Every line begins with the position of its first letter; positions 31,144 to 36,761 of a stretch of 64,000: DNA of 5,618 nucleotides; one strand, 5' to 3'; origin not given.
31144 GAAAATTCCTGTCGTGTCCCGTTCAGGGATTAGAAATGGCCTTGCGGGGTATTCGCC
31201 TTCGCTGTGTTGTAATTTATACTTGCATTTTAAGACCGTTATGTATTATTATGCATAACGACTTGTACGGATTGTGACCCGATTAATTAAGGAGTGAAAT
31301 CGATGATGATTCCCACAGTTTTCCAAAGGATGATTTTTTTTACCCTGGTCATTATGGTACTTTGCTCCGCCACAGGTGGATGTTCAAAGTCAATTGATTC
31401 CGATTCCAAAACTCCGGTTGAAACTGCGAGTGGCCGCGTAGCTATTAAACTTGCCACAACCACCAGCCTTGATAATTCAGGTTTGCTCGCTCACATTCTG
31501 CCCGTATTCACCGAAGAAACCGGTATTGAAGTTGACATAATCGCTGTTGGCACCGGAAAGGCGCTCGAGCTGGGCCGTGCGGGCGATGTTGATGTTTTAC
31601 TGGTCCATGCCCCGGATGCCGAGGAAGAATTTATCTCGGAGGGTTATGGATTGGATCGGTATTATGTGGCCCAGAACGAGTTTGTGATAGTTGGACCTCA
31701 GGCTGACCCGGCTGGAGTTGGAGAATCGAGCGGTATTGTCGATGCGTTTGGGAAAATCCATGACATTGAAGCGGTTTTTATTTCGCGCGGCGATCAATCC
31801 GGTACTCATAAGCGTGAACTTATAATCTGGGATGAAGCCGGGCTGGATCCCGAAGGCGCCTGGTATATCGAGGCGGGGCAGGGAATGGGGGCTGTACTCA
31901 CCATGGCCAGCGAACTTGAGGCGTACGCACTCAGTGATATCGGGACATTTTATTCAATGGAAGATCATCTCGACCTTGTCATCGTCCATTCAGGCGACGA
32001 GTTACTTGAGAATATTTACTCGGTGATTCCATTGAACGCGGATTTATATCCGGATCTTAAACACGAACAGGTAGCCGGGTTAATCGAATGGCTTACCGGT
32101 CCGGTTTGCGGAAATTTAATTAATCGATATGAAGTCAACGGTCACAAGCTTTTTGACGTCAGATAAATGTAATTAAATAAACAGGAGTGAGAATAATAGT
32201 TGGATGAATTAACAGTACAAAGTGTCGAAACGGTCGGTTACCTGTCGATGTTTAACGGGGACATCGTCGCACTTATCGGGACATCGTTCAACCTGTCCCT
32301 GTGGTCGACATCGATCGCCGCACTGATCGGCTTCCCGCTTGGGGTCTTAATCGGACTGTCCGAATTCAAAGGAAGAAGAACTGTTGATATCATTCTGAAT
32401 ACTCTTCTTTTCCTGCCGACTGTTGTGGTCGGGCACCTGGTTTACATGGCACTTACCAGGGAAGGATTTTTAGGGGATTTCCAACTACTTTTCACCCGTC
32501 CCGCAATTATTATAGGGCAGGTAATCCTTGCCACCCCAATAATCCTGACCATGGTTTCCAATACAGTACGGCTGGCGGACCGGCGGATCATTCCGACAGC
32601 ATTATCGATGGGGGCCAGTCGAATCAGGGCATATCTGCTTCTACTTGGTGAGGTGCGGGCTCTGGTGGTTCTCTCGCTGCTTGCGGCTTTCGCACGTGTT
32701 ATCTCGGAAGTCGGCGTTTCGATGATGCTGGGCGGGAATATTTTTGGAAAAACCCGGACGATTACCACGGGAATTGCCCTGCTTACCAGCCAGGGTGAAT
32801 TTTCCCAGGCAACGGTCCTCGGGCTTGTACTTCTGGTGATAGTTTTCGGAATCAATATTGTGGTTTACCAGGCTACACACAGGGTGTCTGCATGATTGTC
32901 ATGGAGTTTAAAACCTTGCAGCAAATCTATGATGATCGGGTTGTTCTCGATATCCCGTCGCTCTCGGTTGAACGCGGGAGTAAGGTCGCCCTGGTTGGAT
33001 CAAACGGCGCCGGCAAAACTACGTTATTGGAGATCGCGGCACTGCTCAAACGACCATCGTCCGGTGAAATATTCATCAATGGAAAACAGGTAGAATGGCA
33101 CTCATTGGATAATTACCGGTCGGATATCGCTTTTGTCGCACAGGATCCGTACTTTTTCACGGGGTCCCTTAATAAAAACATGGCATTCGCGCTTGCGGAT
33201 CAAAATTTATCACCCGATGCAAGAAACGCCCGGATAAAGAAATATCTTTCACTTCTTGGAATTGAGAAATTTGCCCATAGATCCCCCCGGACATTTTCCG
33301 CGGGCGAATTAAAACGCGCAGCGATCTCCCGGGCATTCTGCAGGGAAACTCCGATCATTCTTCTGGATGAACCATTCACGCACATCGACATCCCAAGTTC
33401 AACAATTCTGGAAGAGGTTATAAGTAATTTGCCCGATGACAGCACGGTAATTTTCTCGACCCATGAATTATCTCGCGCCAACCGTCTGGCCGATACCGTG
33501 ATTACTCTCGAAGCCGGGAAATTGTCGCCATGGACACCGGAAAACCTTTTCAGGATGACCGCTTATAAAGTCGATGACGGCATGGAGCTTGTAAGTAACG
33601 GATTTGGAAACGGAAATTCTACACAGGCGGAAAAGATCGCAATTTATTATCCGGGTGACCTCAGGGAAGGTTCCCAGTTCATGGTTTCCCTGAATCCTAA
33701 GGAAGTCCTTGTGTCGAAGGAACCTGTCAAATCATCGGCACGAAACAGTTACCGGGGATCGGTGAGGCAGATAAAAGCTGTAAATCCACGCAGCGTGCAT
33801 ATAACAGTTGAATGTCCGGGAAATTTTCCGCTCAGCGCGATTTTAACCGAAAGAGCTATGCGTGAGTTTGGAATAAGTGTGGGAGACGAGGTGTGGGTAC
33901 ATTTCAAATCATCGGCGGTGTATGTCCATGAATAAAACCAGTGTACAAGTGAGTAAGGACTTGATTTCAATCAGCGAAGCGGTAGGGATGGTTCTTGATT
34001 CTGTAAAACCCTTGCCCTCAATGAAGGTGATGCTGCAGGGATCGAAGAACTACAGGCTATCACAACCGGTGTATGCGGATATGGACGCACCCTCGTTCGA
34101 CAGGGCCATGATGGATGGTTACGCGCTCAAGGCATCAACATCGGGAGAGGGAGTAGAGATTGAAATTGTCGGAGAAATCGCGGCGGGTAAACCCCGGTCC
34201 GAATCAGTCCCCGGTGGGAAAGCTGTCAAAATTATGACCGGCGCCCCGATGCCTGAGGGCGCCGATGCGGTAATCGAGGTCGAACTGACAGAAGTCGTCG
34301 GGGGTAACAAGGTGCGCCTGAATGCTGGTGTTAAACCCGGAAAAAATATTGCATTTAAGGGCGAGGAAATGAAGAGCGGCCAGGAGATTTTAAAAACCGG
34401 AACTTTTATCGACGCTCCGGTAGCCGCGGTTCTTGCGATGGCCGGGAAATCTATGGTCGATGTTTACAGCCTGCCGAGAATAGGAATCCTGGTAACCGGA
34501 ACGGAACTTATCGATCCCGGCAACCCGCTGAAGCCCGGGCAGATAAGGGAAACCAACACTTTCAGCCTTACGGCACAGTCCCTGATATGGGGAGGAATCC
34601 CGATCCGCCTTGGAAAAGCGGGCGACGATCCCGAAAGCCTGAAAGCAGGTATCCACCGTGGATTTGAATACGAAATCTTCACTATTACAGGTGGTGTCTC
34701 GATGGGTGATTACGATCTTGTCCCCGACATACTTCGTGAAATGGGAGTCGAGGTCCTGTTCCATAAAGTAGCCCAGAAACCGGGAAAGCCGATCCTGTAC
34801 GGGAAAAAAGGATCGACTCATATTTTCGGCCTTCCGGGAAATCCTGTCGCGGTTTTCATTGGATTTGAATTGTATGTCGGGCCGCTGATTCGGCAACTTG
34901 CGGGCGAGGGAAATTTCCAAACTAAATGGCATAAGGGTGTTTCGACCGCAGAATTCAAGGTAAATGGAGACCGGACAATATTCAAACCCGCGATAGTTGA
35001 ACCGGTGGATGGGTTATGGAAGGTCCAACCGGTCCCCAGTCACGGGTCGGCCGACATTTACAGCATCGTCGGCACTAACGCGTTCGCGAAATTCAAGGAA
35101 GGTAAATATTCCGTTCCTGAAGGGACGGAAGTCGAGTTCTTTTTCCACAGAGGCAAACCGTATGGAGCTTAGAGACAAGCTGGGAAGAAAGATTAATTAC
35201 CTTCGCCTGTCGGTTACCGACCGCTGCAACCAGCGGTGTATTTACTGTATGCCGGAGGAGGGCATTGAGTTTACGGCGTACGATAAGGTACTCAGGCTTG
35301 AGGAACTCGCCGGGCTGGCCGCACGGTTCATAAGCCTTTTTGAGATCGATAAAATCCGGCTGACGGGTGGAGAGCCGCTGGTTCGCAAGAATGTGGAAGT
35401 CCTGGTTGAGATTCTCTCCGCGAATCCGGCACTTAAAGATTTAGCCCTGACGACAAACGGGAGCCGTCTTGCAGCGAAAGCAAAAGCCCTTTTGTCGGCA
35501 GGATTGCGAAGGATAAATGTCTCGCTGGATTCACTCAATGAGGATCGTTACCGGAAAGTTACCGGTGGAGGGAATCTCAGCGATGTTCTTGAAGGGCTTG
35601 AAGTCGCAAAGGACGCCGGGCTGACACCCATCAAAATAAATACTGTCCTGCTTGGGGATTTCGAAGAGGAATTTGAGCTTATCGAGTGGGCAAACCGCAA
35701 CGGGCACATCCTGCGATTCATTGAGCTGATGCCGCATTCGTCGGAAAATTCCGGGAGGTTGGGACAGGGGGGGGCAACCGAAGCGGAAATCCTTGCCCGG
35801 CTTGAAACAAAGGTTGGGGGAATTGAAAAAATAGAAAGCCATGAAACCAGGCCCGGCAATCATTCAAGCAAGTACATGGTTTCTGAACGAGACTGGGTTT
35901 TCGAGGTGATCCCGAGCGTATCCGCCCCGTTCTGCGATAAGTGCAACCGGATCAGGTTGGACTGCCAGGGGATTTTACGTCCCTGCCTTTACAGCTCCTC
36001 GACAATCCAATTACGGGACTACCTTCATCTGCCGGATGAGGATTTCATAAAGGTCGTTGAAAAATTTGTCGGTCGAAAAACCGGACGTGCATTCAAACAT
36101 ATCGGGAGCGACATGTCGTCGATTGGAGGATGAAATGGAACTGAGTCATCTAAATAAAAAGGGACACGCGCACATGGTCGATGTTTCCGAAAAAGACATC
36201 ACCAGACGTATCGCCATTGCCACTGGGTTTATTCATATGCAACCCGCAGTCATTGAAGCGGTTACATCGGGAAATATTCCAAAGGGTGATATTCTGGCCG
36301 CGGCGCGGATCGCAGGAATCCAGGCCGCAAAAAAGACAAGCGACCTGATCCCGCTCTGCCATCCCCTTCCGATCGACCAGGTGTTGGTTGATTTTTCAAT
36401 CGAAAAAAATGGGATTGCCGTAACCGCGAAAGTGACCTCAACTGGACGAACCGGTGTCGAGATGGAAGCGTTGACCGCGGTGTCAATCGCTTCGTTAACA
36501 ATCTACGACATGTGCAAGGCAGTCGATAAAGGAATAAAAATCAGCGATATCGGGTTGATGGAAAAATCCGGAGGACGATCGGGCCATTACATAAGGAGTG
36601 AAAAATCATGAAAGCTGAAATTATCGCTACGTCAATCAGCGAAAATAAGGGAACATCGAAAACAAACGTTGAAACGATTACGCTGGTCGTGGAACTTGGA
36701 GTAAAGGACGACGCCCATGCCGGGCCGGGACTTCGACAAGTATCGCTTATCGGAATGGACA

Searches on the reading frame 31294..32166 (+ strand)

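Call 10: search_protein_families(library=pfam, proteins=[window:31294-32166:+], max_evalue=0.001)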
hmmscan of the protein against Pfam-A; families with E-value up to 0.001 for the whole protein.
window:31294-32166:+ (290 aa): 2 families
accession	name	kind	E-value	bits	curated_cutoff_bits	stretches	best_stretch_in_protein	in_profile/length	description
PF12849.12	PBP_like_2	-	3.7e-35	122.4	27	1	45-268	5-264/267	PBP superfamily domain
PF13531.11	SBP_bac_11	-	1.7e-06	28.4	25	1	63-144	11-95/227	Bacterial extracellular solute-binding protein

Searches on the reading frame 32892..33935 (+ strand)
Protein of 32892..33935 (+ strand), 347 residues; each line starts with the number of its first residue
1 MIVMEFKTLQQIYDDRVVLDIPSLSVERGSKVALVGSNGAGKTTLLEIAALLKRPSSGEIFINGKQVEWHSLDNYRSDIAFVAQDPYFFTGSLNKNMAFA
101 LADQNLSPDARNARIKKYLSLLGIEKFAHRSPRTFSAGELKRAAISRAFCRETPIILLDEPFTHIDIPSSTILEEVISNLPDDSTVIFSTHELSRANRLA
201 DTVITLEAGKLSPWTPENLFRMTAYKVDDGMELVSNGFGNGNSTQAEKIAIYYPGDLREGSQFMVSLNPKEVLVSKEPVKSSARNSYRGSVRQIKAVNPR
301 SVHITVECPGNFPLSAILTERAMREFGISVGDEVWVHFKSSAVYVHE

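Call 10: search_protein_families(library=pfam, proteins=[window:32892-33935:+], max_evalue=0.001)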
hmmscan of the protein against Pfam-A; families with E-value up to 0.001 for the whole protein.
window:32892-33935:+ (347 aa): 4 families
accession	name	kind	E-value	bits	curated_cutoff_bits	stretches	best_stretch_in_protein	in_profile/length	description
PF00005.33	ABC_tran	-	1e-28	101.1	25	1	22-162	4-136/137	ABC transporter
PF13304.12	AAA_21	-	4.1e-09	37.4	27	1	33-81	3-58/304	AAA domain, putative AbiEii toxin, Type IV TA system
PF03459.23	TOBE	-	3.2e-08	34.1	22.3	1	281-343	1-62/64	TOBE domain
PF02463.25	SMC_N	-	0.00045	20.1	40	0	51-197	102-203/220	RecF/RecN/SMC N terminal domain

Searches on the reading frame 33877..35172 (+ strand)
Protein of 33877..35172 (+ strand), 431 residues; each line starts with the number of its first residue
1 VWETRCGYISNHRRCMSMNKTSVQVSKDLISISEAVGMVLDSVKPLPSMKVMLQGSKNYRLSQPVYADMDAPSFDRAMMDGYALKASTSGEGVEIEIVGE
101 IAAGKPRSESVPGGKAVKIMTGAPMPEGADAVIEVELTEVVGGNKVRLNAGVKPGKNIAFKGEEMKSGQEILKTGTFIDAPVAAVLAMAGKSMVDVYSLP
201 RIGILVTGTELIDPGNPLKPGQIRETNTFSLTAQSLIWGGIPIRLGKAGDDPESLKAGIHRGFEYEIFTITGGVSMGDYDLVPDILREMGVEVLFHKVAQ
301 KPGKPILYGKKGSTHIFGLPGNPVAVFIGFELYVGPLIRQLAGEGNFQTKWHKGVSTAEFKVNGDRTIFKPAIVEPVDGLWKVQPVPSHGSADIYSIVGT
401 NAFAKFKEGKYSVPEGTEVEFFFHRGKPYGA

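Call 10: search_protein_families(library=pfam, proteins=[window:33877-35172:+], max_evalue=0.001)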
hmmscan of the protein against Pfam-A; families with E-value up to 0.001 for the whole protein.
window:33877-35172:+ (431 aa): 3 families
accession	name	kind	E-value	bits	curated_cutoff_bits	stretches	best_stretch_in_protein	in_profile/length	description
PF03453.22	MoeA_N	-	5.7e-39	133.8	30.8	1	30-190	1-160/160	MoeA N-terminal region (domain I and II)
PF00994.29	MoCF_biosynth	-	4.1e-25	88.6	26.6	1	203-339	1-143/144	Probable molybdopterin binding domain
PF03454.20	MoeA_C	-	1.1e-09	38.8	22.1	1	354-421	2-69/72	MoeA C-terminal region (domain IV)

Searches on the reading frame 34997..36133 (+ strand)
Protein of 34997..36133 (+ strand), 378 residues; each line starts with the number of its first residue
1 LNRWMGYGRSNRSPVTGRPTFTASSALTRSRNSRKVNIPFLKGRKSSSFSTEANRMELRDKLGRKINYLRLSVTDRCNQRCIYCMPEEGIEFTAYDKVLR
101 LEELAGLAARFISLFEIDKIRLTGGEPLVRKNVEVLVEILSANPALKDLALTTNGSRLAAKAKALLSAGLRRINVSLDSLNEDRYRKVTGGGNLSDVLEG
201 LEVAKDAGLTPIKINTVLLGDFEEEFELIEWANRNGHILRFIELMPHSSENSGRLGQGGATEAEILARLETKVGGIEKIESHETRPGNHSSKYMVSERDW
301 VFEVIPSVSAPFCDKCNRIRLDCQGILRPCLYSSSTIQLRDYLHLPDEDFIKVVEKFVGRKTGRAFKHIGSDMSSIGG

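Call 10: search_protein_families(library=pfam, proteins=[window:34997-36133:+], max_evalue=0.001)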
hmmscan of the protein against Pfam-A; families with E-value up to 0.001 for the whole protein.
window:34997-36133:+ (378 aa): 3 families
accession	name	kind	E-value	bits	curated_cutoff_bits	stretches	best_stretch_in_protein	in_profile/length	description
PF04055.27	Radical_SAM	-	6e-31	108.3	29.5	1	72-227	2-160/166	Radical SAM superfamily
PF06463.18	Mob_synth_C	-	7.8e-23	81.3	37.4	1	239-362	3-123/128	Molybdenum Cofactor Synthesis C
PF13353.11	Fer4_12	-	0.00018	22.2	22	1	76-164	14-100/137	4Fe-4S single cluster domain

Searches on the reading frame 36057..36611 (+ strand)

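Call 10: search_protein_families(library=pfam, proteins=[window:36057-36611:+], max_evalue=0.001)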
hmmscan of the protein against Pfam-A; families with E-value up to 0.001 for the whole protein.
window:36057-36611:+ (184 aa): 1 family
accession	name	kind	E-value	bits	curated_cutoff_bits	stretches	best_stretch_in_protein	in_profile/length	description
PF01967.27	MoaC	-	1.7e-57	193.6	27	1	40-173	1-136/136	MoaC family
